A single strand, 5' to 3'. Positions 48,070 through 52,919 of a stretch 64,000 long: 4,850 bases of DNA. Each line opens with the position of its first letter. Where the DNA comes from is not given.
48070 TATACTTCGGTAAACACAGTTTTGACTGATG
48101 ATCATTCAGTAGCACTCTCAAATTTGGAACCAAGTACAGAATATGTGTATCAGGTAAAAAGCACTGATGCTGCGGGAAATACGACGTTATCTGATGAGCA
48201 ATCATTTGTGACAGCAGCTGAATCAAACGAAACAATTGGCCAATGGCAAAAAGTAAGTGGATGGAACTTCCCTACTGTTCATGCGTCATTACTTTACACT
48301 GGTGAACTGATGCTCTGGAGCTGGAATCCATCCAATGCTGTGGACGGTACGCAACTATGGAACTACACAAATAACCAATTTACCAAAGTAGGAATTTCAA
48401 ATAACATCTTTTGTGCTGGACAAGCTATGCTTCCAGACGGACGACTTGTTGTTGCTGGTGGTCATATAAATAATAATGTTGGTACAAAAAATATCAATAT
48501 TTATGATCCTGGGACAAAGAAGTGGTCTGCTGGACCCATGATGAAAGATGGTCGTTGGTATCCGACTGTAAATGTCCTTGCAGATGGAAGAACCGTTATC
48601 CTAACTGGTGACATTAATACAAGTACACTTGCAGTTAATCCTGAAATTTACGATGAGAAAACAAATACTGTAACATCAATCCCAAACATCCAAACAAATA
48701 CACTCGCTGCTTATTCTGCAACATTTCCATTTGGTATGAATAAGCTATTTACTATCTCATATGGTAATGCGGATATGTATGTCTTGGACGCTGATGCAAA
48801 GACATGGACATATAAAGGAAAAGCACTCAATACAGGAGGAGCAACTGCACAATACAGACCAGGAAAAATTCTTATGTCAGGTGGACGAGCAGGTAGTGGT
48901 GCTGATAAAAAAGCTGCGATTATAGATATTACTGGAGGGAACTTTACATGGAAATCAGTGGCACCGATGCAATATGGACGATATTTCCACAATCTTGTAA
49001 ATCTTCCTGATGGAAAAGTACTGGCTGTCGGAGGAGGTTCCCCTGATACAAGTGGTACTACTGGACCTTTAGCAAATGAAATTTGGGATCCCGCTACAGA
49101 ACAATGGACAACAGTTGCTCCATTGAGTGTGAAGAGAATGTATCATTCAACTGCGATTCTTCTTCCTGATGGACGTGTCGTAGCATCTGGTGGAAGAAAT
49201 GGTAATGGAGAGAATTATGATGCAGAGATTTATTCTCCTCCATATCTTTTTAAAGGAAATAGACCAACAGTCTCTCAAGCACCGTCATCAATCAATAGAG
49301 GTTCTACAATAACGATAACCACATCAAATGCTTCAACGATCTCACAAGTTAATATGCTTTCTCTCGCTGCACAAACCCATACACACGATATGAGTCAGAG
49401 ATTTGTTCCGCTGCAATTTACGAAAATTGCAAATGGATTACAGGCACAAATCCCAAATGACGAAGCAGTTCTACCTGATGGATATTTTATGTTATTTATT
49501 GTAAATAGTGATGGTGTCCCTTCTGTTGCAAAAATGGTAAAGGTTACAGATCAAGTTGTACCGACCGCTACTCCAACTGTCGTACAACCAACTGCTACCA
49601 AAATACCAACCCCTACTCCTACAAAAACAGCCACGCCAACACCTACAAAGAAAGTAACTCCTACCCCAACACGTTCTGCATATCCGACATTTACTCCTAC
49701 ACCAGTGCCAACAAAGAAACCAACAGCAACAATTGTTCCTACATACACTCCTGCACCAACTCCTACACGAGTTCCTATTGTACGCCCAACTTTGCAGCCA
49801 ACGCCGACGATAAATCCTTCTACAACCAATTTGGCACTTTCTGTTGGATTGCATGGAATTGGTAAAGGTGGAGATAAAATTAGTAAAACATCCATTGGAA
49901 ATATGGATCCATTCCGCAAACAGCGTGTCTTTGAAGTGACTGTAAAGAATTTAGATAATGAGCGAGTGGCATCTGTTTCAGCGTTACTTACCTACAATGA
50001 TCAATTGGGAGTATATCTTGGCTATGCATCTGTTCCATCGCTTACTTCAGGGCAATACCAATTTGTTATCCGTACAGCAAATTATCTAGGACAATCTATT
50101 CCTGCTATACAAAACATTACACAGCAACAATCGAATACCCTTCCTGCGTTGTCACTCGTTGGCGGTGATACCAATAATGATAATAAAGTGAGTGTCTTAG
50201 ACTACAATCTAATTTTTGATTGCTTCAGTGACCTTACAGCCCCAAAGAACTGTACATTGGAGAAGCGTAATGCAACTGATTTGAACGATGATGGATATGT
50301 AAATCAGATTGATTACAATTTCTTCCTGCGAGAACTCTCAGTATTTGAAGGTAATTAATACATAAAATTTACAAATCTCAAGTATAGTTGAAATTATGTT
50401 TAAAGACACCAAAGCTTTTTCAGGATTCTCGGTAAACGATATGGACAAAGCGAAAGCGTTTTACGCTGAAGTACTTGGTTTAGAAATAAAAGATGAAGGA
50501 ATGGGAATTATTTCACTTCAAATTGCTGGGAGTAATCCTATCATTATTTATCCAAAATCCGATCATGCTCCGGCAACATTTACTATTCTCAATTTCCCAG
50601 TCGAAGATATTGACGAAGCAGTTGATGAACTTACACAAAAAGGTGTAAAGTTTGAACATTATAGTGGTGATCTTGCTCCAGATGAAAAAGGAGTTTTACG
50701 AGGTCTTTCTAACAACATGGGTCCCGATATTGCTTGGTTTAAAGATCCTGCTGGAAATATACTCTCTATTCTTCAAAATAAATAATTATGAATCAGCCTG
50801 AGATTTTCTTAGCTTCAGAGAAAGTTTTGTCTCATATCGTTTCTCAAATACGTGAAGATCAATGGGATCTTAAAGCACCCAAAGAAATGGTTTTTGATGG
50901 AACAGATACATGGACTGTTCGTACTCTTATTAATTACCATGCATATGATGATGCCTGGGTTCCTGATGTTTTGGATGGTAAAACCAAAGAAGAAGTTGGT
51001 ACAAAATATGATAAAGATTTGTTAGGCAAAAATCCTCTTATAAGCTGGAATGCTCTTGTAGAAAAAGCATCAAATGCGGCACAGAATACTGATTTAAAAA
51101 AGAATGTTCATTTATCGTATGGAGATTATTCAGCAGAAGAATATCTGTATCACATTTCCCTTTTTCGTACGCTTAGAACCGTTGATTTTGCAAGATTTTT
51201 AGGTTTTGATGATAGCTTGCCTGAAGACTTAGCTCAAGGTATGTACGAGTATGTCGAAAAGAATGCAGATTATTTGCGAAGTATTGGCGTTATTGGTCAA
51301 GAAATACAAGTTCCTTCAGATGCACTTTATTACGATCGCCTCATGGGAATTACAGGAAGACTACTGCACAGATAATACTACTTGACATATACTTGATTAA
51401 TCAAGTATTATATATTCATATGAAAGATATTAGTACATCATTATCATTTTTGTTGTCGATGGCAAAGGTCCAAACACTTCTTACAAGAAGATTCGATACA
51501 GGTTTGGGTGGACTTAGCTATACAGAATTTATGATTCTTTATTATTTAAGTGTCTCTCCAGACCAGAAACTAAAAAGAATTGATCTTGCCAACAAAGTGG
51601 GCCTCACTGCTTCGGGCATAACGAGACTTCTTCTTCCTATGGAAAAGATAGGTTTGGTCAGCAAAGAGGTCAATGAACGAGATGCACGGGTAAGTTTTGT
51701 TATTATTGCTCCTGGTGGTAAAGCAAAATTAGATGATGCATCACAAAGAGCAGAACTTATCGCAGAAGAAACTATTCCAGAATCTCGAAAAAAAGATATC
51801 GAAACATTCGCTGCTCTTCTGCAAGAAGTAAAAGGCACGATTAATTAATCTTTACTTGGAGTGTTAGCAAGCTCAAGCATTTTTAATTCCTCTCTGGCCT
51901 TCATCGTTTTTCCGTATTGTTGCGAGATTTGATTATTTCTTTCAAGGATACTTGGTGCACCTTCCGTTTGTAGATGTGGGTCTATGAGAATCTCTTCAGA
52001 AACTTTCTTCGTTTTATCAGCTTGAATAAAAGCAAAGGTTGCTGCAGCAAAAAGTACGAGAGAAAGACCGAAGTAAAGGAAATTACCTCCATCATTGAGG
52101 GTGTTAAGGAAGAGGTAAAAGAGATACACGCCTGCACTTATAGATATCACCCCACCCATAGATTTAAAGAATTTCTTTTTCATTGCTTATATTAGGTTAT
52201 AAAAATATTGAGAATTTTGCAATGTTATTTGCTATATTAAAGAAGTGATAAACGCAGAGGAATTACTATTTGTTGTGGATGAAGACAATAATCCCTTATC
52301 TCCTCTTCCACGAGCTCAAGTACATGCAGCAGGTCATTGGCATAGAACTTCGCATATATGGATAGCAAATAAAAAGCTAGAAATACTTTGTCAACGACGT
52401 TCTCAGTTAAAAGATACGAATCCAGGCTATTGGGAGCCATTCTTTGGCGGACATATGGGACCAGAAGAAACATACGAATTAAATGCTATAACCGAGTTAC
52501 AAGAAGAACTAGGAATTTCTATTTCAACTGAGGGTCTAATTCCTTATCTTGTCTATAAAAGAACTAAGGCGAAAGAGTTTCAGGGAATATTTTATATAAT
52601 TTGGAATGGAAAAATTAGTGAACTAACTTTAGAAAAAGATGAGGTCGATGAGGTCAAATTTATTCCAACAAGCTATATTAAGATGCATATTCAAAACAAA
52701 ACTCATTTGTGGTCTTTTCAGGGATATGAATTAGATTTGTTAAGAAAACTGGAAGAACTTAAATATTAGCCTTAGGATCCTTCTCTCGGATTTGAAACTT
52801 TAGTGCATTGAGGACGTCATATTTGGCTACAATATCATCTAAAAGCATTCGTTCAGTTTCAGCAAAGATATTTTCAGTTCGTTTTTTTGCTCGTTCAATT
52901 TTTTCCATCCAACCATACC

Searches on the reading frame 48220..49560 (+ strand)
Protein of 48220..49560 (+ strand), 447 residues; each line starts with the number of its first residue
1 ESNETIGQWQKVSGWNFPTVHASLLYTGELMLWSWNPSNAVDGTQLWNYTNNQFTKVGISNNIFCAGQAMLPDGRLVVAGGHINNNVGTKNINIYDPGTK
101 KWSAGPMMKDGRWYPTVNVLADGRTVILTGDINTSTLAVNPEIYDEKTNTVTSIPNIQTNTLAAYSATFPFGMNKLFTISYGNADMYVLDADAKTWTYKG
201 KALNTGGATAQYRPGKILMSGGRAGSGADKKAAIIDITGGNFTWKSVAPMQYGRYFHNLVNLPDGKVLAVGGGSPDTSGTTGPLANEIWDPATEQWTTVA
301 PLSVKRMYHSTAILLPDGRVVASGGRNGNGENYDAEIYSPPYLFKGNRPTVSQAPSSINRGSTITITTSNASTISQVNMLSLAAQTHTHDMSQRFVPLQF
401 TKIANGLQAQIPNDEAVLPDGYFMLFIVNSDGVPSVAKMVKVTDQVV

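Call 31: search_solved_structures(query=window:48220-49560:+, max_evalue=0.001, show_alignments=3)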
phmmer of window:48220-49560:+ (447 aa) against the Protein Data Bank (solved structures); distinct sequences matched with E-value up to 0.001: 108 (the best 60 are shown).
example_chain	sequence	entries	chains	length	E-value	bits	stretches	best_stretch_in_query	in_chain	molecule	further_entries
9g8h_A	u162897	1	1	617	1.7e-49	172.2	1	16-442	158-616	Galactose oxidase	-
9g43_A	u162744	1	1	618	1.7e-49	172.2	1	16-442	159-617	Galactose oxidase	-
4unm_A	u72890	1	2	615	7.5e-46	160.1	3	219-442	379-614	SECRETED PROTEIN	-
5lxz_B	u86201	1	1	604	1.5e-45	159.1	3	219-442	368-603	Secreted protein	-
5lqi_A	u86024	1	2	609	1.6e-45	159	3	219-442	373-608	Secreted protein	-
6ryw_A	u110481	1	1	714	5.1e-43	150.8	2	215-442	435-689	Kelch domain-containing protein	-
6ryv_A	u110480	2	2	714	8e-43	150.1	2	215-442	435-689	Kelch domain-containing protein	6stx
6ryx_A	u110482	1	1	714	2.1e-42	148.8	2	215-442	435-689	Kelch domain-containing protein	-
8tx5_A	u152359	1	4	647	1.6e-41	145.9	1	45-444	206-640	Galactose oxidase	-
2eic_A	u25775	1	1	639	3.5e-41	144.7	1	55-443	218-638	Galactose oxidase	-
2eib_A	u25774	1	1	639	7.3e-41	143.7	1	55-443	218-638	Galactose oxidase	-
2wq8_A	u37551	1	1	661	1.3e-40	142.8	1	54-443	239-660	GALACTOSE OXIDASE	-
2eid_A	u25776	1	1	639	1.5e-40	142.6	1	55-443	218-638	Galactose oxidase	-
1gof_A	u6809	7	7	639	1.8e-40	142.4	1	55-443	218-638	GALACTOSE OXIDASE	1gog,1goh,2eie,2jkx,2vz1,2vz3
1t2x_A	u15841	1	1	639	2.2e-40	142.1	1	55-443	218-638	Galactose Oxidase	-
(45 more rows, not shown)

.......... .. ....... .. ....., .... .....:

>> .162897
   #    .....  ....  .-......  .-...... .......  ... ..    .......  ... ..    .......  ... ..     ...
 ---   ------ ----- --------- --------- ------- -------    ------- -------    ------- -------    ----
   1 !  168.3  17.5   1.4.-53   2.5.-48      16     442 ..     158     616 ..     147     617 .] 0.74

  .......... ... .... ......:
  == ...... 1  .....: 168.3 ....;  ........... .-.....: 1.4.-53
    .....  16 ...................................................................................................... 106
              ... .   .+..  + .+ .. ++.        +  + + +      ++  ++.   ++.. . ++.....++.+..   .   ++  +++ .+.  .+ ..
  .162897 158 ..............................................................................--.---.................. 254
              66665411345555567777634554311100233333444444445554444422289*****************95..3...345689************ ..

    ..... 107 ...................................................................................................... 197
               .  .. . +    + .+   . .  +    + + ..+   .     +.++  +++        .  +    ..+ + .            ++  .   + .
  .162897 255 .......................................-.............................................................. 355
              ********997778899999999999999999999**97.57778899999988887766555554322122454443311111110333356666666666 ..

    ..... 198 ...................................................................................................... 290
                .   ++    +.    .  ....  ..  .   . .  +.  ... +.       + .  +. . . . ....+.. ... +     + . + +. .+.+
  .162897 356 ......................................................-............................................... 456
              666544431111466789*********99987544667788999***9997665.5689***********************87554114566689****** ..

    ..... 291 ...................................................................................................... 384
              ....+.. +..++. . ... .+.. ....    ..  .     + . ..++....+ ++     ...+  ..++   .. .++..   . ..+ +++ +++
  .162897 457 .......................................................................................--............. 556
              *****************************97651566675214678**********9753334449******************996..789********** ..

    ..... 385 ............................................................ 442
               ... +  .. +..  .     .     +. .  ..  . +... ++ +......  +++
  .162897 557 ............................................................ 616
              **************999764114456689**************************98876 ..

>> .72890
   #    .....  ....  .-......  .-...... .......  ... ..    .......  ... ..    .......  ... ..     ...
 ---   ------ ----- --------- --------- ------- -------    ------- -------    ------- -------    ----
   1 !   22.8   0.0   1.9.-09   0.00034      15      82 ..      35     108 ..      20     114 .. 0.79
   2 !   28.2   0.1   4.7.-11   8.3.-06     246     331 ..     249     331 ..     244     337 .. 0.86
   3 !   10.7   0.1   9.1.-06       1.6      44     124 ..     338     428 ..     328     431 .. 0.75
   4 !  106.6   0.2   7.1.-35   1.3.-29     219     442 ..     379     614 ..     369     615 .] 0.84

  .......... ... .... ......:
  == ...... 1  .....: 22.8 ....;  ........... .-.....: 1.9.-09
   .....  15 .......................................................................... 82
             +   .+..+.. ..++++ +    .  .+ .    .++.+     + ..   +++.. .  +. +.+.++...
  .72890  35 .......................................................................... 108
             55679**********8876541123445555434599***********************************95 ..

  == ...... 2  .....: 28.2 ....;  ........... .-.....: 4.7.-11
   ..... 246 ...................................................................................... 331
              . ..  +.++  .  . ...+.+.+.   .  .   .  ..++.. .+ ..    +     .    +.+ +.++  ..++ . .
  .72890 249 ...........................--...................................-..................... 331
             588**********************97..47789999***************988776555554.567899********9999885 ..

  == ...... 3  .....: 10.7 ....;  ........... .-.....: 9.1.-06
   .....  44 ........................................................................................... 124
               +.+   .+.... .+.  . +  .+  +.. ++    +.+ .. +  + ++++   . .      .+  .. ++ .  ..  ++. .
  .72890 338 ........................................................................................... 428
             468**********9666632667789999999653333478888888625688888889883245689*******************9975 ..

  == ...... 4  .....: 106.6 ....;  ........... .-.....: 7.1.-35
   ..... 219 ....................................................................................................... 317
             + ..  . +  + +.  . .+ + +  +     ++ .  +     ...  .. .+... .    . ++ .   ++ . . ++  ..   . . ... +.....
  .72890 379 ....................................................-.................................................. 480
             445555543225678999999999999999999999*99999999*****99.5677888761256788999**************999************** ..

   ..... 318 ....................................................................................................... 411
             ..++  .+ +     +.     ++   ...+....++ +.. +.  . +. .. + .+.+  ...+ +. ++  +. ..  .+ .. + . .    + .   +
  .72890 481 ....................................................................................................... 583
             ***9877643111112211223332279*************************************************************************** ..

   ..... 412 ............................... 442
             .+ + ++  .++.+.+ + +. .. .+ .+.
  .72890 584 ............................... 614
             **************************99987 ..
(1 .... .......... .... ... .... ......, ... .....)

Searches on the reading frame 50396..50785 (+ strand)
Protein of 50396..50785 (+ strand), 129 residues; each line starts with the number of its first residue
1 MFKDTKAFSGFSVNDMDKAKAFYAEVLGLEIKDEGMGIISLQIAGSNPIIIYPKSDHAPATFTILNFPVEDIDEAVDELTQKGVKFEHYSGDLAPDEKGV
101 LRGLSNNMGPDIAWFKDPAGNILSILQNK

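Call 51: search_protein_families(library=pfam, proteins=[window:50396-50785:+], max_evalue=0.001)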
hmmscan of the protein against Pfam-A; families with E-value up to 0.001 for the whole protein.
window:50396-50785:+ (129 aa): 4 families
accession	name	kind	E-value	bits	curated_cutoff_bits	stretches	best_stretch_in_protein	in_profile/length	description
PF00903.31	Glyoxalase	-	2.2e-11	44.7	20.6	1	12-123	8-119/121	Glyoxalase/Bleomycin resistance protein/Dioxygenase superfamily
PF22677.2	Ble-like_N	-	2.7e-07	30.7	24.5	1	13-33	9-29/41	Bleomycin resistance protein-like N-terminal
PF12681.13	Glyoxalase_2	-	0.00022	21.6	30.1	0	12-89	7-90/118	Glyoxalase-like domain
PF13669.12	Glyoxalase_4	-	0.00035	21.3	27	0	10-86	4-93/109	Glyoxalase/Bleomycin resistance protein/Dioxygenase superfamily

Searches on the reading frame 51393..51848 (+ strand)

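Call 51: search_protein_families(library=pfam, proteins=[window:51393-51848:+], max_evalue=0.001)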
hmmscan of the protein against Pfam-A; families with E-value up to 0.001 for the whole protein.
window:51393-51848:+ (151 aa): 3 families
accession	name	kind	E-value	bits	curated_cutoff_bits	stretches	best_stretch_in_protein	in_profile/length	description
PF01047.28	MarR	-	3e-09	37.1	24.6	1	41-100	1-58/59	MarR family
PF12802.13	MarR_2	-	2e-06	28.3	27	1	40-99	2-60/61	MarR family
PF22381.2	Staph_reg_Sar_Rot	-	3.3e-06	27.5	27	1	40-114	11-83/85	Transcriptional regulator SarA/Rot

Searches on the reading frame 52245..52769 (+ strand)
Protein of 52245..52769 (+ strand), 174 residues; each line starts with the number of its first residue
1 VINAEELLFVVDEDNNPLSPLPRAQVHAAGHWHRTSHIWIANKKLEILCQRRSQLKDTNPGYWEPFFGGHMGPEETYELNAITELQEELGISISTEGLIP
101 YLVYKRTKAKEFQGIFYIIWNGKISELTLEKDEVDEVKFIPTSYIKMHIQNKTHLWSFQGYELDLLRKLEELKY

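Call 51: search_protein_families(library=pfam, proteins=[window:52245-52769:+], max_evalue=0.001)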
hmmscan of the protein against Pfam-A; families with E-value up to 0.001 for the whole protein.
window:52245-52769:+ (174 aa): 1 family
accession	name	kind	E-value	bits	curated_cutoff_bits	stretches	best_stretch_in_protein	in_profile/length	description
PF00293.34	NUDIX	-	2.5e-12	47.4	21.1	1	33-145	3-118/134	NUDIX domain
